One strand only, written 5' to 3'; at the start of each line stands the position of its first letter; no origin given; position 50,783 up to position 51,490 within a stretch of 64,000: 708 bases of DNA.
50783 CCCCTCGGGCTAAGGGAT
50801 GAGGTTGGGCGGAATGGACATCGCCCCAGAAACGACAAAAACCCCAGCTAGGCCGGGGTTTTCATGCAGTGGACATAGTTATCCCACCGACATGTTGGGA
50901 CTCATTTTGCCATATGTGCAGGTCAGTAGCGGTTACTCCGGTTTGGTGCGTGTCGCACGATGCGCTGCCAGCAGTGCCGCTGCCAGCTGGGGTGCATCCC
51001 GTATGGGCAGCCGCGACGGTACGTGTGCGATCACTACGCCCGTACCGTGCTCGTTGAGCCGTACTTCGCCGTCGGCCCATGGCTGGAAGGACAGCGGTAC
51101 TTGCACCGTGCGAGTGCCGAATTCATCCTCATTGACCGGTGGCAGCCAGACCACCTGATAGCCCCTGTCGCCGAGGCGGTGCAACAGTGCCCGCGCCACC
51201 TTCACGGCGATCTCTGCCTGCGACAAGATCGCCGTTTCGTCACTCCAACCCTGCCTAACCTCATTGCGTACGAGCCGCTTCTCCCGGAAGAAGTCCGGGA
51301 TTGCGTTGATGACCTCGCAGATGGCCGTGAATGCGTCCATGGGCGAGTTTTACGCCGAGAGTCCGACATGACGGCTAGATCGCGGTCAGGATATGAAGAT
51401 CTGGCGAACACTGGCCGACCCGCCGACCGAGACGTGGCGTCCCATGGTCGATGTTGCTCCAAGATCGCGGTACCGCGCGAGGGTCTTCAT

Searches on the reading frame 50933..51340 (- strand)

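Call 4: search_protein_families(library=pfam, proteins=[window:50933-51340:-], max_evalue=0.1)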
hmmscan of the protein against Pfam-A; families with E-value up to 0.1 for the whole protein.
window:50933-51340:- (135 aa): 0 families

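Call 7: search_protein_families(library=phrogs, proteins=[window:50933-51340:-], max_evalue=0.01)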
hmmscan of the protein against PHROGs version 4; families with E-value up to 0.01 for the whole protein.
window:50933-51340:- (135 aa): 2 families
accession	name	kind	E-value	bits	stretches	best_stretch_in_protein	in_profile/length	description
phrog_14375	-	unknown function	1.3e-34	120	1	1-131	1-131/135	-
phrog_2060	-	other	0.00018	22.9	1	23-128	10-118/124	DNA methyltransferase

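Call 8: search_protein_families(library=padloc, proteins=[window:50933-51340:-], max_evalue=0.1)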
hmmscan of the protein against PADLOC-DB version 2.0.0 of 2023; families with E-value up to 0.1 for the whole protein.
window:50933-51340:- (135 aa): 0 families

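Call 36: search_protein_families(library=ncbifam, proteins=[window:50933-51340:-], max_evalue=0.01)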
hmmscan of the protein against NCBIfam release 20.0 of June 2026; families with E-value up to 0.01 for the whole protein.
window:50933-51340:- (135 aa): 0 families
